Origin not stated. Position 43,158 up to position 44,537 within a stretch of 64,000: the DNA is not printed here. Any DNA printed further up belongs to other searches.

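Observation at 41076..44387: Uncharacterised three-gene module (core-MetE-like Zn alkyltransferase, Fe-alcohol dehydrogenase, atypical SAM-MTase-like protein) transcriptionally tied to a Pho-box-driven transporter gene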

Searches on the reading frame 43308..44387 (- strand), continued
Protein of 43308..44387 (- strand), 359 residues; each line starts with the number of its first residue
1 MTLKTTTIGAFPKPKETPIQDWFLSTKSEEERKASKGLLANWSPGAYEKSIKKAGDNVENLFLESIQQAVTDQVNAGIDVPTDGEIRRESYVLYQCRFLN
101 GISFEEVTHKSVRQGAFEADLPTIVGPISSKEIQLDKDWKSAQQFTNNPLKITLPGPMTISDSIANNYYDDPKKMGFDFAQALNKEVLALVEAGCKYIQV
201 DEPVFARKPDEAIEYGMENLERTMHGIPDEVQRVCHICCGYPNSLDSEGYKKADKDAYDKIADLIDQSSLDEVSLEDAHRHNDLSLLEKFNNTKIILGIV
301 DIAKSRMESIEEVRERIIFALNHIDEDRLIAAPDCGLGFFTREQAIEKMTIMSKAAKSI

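Call 71: find_related_loci(query=A3, collection=metagenome_contigs, flank=10000)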
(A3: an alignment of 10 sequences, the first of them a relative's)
Query A3 (361 aa) in metagenome_contigs; peptide patterns used: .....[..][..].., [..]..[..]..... (x = any residue, [..] = any of these).
543 stretches matched a pattern; 447 encode a relative of the query (tblastn E <= 1e-3); the best 80 are kept; 80 distinct loci.
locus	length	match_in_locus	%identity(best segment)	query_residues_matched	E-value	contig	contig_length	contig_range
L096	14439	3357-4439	84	1-361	0e+0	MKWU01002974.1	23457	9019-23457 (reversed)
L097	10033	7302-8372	59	5-361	2e-153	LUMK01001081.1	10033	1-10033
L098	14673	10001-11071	59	5-361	2e-153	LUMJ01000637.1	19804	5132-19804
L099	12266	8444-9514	59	5-361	5e-153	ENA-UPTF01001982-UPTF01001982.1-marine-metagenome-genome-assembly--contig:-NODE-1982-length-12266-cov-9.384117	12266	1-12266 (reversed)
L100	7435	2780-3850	59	5-361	1e-151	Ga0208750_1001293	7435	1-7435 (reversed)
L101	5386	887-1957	58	5-361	3e-151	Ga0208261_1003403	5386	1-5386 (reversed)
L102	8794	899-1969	60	5-361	3e-149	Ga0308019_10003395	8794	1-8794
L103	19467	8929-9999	60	5-361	4e-149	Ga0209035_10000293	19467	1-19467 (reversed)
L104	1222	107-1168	60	6-359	1e-163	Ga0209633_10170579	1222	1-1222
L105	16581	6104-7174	60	5-361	1e-148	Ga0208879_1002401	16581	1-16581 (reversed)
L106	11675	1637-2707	60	5-361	7e-149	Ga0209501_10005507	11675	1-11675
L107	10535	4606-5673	58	6-361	2e-148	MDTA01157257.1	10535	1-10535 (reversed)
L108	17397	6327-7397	60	5-361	4e-148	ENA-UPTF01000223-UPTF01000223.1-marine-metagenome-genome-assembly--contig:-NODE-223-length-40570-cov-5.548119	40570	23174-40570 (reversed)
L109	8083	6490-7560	58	5-361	7e-147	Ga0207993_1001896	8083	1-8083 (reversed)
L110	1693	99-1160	60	6-359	2e-159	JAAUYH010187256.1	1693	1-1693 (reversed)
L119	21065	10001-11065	58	5-359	2e-146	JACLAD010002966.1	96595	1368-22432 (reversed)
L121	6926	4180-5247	57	6-361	2e-146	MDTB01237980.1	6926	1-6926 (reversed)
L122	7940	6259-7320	58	8-361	7e-146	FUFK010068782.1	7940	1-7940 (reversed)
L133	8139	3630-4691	57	6-359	1e-143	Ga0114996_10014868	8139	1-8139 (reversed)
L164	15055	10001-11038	60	6-360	8e-138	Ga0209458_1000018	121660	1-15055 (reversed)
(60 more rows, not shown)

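Call 74: search_protein_families(library=pfam, proteins=[L090:3343-4200:-, L103:3167-4009:-, L103:10174-11070:+, L119:11205-11759:+, L133:2325-3548:+, L109:7591-8082:+, L098:3138-3668:+, L098:3662-4138:+, L109:390-1832:+, L164:7959-9377:+], max_evalue=0.001)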
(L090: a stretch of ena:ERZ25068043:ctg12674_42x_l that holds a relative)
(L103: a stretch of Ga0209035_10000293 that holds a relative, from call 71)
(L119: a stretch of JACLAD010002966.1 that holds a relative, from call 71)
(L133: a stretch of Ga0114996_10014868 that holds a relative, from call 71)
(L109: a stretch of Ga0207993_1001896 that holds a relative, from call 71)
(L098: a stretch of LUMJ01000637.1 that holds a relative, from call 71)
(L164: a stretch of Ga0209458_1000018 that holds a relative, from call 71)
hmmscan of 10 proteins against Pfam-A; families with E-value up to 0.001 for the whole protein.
L090:3343-4200:- (285 aa): 2 families
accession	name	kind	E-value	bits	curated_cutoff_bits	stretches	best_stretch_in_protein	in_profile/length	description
PF03466.25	LysR_substrate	-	1.5e-30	106.6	28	1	90-279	2-191/209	LysR substrate binding domain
PF00126.33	HTH_1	-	7.2e-15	55.1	26.6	1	5-65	1-60/60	Bacterial regulatory helix-turn-helix protein, lysR family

L103:3167-4009:- (280 aa): 9 families
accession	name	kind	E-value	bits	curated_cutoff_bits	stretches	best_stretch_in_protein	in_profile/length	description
PF08241.18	Methyltransf_11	-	9.2e-23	81.1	21.2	1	43-148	1-95/95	Methyltransferase domain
PF13649.12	Methyltransf_25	-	1.3e-19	71.2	27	1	43-144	2-97/97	Methyltransferase domain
PF13847.12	Methyltransf_31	-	2.6e-16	60.1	27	1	41-156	6-118/145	Methyltransferase domain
PF01209.24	Ubie_methyltran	-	4.3e-13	49.6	20.1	1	31-171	40-179/233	ubiE/COQ5 methyltransferase family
PF08242.18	Methyltransf_12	-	1.7e-11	45.1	30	1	43-145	1-97/98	Methyltransferase domain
PF13489.12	Methyltransf_23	-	7.9e-11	42.4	27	1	36-197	20-164/164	Methyltransferase domain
PF05175.20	MTS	-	4.1e-09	36.7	23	1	10-158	7-148/170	Methyltransferase small domain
PF00891.24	Methyltransf_2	-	1.5e-05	24.9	22.3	1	28-151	53-167/210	O-methyltransferase domain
PF01170.24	UPF0020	-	5.9e-05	23.3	22.3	1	59-158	75-174/197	RMKL-like, methyltransferase domain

L103:10174-11070:+ (298 aa): 5 families
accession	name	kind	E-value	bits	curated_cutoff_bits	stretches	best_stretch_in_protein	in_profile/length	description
PF14833.11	NAD_binding_11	-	5.3e-34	117.5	30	1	168-288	1-121/122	NAD-binding of NADP-dependent 3-hydroxyisobutyrate dehydrogenase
PF03446.21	NAD_binding_2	-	4.5e-32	111.7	21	1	7-165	3-161/161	NAD binding domain of 6-phosphogluconate dehydrogenase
PF02826.25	2-Hacid_dh_C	-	4.6e-08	33.1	25.1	1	7-80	40-111/178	D-isomer specific 2-hydroxyacid dehydrogenase, NAD binding domain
PF03807.23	F420_oxidored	-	2.1e-06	28.7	21.6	1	7-73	3-72/94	NADP oxidoreductase coenzyme F420-dependent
PF13241.12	NAD_binding_7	-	0.00017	22.6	22.1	0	4-91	8-91/104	Putative NAD(P)-binding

L119:11205-11759:+ (184 aa): 0 families

L133:2325-3548:+ (407 aa): 3 families
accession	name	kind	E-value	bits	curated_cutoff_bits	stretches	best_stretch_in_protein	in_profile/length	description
PF02773.21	S-AdoMet_synt_C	-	2.1e-66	222.5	25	1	254-396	1-138/138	S-adenosylmethionine synthetase, C-terminal domain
PF02772.21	S-AdoMet_synt_M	-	6.4e-39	133.2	29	1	137-252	2-120/120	S-adenosylmethionine synthetase, central domain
PF00438.25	S-AdoMet_synt_N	-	1.3e-33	115.9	33.1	1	24-122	1-98/99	S-adenosylmethionine synthetase, N-terminal domain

L109:7591-8082:+ (164 aa): 3 families
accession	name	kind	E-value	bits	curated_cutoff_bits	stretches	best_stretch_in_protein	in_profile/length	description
PF03446.21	NAD_binding_2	-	1.3e-29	103.7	21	1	4-162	3-161/161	NAD binding domain of 6-phosphogluconate dehydrogenase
PF03807.23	F420_oxidored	-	4.1e-06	27.7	21.6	1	4-78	3-79/94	NADP oxidoreductase coenzyme F420-dependent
PF02826.25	2-Hacid_dh_C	-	0.00028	20.8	25.1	1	4-77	40-111/178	D-isomer specific 2-hydroxyacid dehydrogenase, NAD binding domain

L098:3138-3668:+ (176 aa): 1 family
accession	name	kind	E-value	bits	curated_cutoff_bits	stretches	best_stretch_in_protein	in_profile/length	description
PF08240.17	ADH_N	-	1.3e-16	61.2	23.5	1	29-152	2-104/104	Alcohol dehydrogenase GroES-like domain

L098:3662-4138:+ (158 aa): 3 families
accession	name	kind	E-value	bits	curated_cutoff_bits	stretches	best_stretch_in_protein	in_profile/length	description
PF00107.32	ADH_zinc_N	-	9.6e-17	61.6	31.8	1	2-117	17-127/129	Zinc-binding dehydrogenase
PF16912.11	Glu_dehyd_C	-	4.8e-08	33.2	34.9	1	45-146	98-201/211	Glucose dehydrogenase C-terminus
PF13602.12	ADH_zinc_N_2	-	0.00024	22.4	27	1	39-146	16-123/134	Zinc-binding dehydrogenase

L109:390-1832:+ (480 aa): 0 families

L164:7959-9377:+ (472 aa): 1 family
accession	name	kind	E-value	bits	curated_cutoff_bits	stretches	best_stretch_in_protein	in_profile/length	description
PF01425.27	Amidase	-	1.6e-110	370.6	27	1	30-453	2-445/445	Amidase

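Call 93: search_protein_families(library=ncbifam, proteins=[L103:10174-11070:+, L103:3167-4009:-, L103:17821-19305:+], max_evalue=1e-8)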
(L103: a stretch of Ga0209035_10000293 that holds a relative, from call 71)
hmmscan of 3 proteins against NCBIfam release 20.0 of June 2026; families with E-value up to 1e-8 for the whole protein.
L103:10174-11070:+ (298 aa): 10 families
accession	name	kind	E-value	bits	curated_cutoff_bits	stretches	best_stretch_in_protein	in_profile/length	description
NF008592.0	PRK11559.1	equivalog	3.9e-46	157.7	397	1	4-292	3-289/296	2-hydroxy-3-oxopropionate reductase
TIGR01505.1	tartro_sem_red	equivalog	2.5e-44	151.7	340.75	1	5-296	1-290/291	2-hydroxy-3-oxopropionate reductase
TIGR01692.1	HIBADH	equivalog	4.6e-40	137.8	291.6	1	8-253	1-251/288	3-hydroxyisobutyrate dehydrogenase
NF043037.1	ThreonDh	equivalog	6.9e-32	111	350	1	5-281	4-280/297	L-threonate dehydrogenase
NF011633.0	PRK15059.1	equivalog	1.1e-29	103.5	451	1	5-293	2-287/292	2-hydroxy-3-oxopropionate reductase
NF007161.0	PRK09599.1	subfamily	1.4e-28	100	271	1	5-205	2-205/302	NADP-dependent phosphogluconate dehydrogenase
NF012005.0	PRK15461.1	equivalog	1.6e-25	89.9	348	1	6-281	4-278/298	sulfolactaldehyde 3-reductase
TIGR00872.1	gnd_rel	equivalog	7e-25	87.9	297.2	1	5-204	2-201/299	phosphogluconate dehydrogenase (NAD(+)-dependent, decarboxylating)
NF006765.0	PRK09287.1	equivalog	8.6e-16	57.9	413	1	4-197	4-206/476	NADP-dependent phosphogluconate dehydrogenase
TIGR00873.1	gnd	equivalog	1.2e-14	54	426.7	1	7-198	3-203/467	decarboxylating NADP(+)-dependent phosphogluconate dehydrogenase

L103:3167-4009:- (280 aa): 13 families
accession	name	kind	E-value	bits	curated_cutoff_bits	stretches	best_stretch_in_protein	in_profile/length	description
NF043040.1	corrin_prot_MT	hypoth_equivalog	4.1e-18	65.6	180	1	26-149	30-148/216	corrinoid protein-associated methyltransferase CpaM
NF001244.0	PRK00216.1-5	equivalog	3.8e-15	55.8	216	1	36-155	46-160/236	bifunctional demethylmenaquinone methyltransferase/2-methoxy-6-polyprenyl-1,4-benzoquinol methylase UbiE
TIGR01934.1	MenG_MenH_UbiE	subfamily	5.5e-15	55.3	158.35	1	35-157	36-150/223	ubiquinone/menaquinone biosynthesis methyltransferase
NF041537.1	ArsM_AhpD_UU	exception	4.3e-14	52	510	1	41-149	79-181/345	arsenite methyltransferase/AhpD domain selenoprotein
NF008823.0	PRK11873.1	subfamily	1e-13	51.4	263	1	41-149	80-182/272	arsenite methyltransferase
TIGR02021.1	BchM-ChlM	equivalog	1.6e-13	50.6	158.9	1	33-125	51-138/218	magnesium protoporphyrin IX methyltransferase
NF045667.1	MTase_DVU1556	equivalog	1e-12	48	155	1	29-195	14-163/213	DVU_1556 family methyltransferase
NF052510.1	methyltran_MpqE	exception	1.1e-12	47.9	335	1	38-153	46-156/234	methyl-plastoquinone biosynthesis methyltransferase MpqE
TIGR02072.1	BioC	equivalog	2.4e-12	47.2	184.95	1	34-158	31-142/244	malonyl-ACP O-methyltransferase BioC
NF041536.1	ArsM_DUF2284_UU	exception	1.2e-11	43.7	575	1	41-149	79-181/459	arsenite methyltransferase/DUF2284 domain selenoprotein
NF047649.1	MTase_UXPK_star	exception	1.3e-11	44.1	460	1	42-149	81-182/283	methyltransferase/UXPK-star double selenoprotein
TIGR01983.1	UbiG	equivalog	1.9e-11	43.7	102.95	1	28-151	39-154/228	bifunctional 2-polyprenyl-6-hydroxyphenol methylase/3-demethylubiquinol 3-O-methyltransferase UbiG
NF001242.0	PRK00216.1-3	equivalog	5.9e-09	35.7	351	1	40-176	72-208/258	bifunctional demethylmenaquinone methyltransferase/2-methoxy-6-polyprenyl-1,4-benzoquinol methylase UbiE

L103:17821-19305:+ (494 aa): 39 families (the best 25 are shown)
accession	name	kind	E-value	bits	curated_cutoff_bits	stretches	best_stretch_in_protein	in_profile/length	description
TIGR01804.1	BADH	equivalog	9.6e-133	443.1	668.6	1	25-488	1-467/467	betaine-aldehyde dehydrogenase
NF009725.0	PRK13252.1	equivalog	1.9e-131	438.9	593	1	22-492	7-479/488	betaine-aldehyde dehydrogenase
TIGR02299.1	HpaE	equivalog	2.8e-123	412.1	638.35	1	24-492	3-476/488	5-carboxymethyl-2-hydroxymuconate semialdehyde dehydrogenase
NF010000.0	PRK13473.1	subfamily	1.3e-117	393.4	615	1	24-491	5-471/475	aminobutyraldehyde dehydrogenase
NF045735.1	PaDhStyDPseudo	equivalog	1.1e-111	373.9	850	1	23-492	4-481/483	phenylacetaldehyde dehydrogenase StyD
NF042993.1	AlphKGSA_gudD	equivalog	6.3e-108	361.6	770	1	25-490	7-478/481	alpha-ketoglutaric semialdehyde dehydrogenase GucD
NF045736.1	PaDhStyDRhodo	equivalog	2.6e-105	352.7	800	1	22-490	3-475/479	phenylacetaldehyde dehydrogenase StyD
NF052305.1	DioxValDhHalo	equivalog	4e-105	352.5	750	1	25-471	8-458/483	2,5-dioxovalerate dehydrogenase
NF050026.1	AcaldDHExaC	equivalog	6.5e-104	348.3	900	1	24-490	18-491/503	acetaldehyde dehydrogenase ExaC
TIGR03216.1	OH_muco_semi_DH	equivalog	4.3e-99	332.3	693.25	1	25-493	4-480/481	2-hydroxymuconic semialdehyde dehydrogenase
NF040648.1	lactal_redase_Meth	equivalog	5.9e-93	312.4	650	1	25-488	2-458/463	lactaldehyde dehydrogenase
NF007497.0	PRK10090.1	equivalog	4e-91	306.2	500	1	23-490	8-475/480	aldehyde dehydrogenase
TIGR01780.1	SSADH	subfamily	2.2e-90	303.7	646.35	1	42-488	2-448/448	succinate-semialdehyde dehydrogenase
TIGR03374.1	ABALDH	equivalog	6.1e-88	295.7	909.3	1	24-491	4-470/472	aminobutyraldehyde dehydrogenase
NF002852.0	PRK03137.1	subfamily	7.7e-88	295.5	648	1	24-490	39-510/514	L-glutamate gamma-semialdehyde dehydrogenase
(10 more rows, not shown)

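Call 104: find_encoding_contigs(protein=window:43308-44387:-, flank=1000, max_places=3)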
Protein window:43308-44387:- (359 aa): no gene with exactly this product is on record in the collection.
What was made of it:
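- Tried and rejected: Exact look-up of the window's MetEc: not on record (call 104).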
